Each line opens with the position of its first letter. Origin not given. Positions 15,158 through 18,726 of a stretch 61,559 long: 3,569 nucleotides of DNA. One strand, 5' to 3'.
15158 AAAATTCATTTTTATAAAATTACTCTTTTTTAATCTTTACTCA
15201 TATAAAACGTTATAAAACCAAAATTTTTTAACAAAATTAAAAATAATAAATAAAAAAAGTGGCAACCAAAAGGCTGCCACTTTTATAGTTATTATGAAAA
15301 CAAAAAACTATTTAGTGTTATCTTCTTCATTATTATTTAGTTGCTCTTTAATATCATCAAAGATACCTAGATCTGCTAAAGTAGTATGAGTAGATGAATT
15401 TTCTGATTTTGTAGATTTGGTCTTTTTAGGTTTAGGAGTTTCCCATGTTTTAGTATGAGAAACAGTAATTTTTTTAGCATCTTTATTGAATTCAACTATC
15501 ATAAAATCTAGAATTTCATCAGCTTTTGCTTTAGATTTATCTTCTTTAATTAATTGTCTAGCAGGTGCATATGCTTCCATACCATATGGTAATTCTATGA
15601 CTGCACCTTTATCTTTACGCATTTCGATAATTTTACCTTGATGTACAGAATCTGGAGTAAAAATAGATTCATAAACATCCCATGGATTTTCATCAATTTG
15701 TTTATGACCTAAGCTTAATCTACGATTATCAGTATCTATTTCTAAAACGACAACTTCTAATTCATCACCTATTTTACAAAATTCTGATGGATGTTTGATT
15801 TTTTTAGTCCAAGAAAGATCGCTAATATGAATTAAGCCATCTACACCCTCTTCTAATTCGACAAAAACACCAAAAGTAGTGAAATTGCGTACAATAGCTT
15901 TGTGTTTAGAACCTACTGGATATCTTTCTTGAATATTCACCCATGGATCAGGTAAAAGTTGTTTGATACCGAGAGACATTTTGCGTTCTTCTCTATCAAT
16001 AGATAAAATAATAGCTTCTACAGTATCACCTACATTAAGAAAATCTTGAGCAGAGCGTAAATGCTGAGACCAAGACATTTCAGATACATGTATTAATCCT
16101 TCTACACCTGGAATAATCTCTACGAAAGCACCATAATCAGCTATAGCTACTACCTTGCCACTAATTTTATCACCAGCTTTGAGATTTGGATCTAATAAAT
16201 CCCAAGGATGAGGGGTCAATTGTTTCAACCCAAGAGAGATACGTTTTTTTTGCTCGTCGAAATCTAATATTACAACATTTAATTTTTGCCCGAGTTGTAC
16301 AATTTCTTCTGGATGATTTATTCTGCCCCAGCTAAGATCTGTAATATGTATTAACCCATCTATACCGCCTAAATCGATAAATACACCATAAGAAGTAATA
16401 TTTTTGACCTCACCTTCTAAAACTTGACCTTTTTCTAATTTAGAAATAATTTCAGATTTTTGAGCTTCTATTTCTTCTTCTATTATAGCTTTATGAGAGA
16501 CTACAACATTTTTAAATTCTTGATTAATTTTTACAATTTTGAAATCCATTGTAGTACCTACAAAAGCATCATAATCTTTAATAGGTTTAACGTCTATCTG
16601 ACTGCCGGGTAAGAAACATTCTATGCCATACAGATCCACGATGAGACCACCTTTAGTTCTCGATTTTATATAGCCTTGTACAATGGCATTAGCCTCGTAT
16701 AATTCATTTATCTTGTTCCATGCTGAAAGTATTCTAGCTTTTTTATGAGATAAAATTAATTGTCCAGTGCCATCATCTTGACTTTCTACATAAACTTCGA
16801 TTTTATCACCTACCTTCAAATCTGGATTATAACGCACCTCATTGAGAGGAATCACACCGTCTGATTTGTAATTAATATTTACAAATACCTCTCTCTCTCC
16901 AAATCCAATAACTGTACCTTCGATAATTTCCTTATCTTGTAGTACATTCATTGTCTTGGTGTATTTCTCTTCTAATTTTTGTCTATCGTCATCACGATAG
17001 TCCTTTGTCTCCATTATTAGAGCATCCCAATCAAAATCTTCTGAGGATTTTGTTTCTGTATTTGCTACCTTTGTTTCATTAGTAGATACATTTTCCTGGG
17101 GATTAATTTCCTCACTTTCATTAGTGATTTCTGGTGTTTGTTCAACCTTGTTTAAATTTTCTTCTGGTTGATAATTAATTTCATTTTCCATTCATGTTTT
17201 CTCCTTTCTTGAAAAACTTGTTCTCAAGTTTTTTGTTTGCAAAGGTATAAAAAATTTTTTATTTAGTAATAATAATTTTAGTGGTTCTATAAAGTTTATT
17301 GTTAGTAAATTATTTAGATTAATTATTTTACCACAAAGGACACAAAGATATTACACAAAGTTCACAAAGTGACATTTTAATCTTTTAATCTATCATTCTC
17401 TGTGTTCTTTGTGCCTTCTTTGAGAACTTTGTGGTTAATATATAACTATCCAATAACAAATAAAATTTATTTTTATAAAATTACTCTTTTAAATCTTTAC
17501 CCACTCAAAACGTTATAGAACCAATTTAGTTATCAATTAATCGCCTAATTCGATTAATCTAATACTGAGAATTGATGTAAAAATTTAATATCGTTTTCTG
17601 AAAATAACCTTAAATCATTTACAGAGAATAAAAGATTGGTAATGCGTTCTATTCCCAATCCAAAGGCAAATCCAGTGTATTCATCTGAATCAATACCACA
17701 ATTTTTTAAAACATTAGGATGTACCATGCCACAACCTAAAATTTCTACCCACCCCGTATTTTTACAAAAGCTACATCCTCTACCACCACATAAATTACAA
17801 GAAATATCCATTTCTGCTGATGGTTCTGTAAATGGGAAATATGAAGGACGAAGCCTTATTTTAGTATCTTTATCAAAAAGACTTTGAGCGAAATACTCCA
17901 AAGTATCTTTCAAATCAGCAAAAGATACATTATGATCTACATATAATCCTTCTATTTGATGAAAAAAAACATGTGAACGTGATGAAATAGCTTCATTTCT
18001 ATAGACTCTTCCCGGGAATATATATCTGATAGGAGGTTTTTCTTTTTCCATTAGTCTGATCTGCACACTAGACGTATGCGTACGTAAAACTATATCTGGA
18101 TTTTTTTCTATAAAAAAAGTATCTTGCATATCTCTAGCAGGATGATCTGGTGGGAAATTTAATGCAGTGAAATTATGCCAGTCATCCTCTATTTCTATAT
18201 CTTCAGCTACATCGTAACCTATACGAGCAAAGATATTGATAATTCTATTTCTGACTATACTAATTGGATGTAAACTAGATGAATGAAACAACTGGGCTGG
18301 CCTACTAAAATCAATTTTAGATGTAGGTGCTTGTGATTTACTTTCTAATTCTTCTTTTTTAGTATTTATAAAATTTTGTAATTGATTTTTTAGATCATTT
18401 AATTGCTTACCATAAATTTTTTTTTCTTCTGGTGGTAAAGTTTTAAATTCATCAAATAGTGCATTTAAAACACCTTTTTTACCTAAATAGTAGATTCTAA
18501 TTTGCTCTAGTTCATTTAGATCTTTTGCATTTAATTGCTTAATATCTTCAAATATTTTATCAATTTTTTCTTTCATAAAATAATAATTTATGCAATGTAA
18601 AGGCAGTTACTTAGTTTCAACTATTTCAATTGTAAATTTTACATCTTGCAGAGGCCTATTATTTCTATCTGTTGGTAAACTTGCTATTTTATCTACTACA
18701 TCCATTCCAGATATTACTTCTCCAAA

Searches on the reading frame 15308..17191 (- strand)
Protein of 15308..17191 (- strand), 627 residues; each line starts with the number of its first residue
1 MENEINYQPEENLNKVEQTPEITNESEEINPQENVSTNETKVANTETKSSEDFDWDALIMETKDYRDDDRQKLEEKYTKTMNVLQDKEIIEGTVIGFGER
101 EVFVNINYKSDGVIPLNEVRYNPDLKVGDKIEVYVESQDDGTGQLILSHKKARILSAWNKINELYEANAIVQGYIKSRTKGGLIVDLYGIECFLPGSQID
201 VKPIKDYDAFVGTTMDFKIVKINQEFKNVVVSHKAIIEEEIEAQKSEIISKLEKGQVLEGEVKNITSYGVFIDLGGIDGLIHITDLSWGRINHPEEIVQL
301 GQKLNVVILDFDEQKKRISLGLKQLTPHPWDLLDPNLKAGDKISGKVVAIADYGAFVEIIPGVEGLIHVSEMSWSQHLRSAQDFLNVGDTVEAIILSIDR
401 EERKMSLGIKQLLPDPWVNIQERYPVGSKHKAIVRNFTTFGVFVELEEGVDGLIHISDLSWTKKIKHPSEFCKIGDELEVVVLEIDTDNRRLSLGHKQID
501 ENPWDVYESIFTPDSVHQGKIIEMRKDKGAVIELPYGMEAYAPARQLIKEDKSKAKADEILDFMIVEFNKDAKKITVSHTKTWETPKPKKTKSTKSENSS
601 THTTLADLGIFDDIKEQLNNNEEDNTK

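Call 80: search_protein_families(library=pfam, proteins=[window:15308-17191:-], max_evalue=0.00001)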
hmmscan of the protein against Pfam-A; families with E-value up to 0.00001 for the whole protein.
window:15308-17191:- (627 aa): 3 families
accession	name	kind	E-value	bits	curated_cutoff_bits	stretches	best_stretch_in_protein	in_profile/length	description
PF00575.29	S1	-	1.4e-78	259.7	22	5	251-323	1-74/74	S1 RNA binding domain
PF23459.1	S1_RRP5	-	5e-22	78.7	27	1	252-320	1-70/72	RRP5 S1 domain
PF21710.3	Spt6_S1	-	2.2e-10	41.1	27.5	0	343-407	20-84/91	Spt6, S1/OB domain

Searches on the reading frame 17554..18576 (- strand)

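Call 80: search_protein_families(library=pfam, proteins=[window:17554-18576:-], max_evalue=0.00001)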
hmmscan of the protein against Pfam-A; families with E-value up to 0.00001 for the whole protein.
window:17554-18576:- (340 aa): 2 families
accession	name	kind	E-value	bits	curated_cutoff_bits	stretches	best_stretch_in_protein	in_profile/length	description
PF01409.25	tRNA-synt_2d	-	2.6e-95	319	19.8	1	87-336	1-246/246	tRNA synthetases class II core domain (F)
PF02912.23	Phe_tRNA-synt_N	-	3e-22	78.8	22.3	1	18-82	1-65/69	Aminoacyl tRNA synthetase class II, N-terminal domain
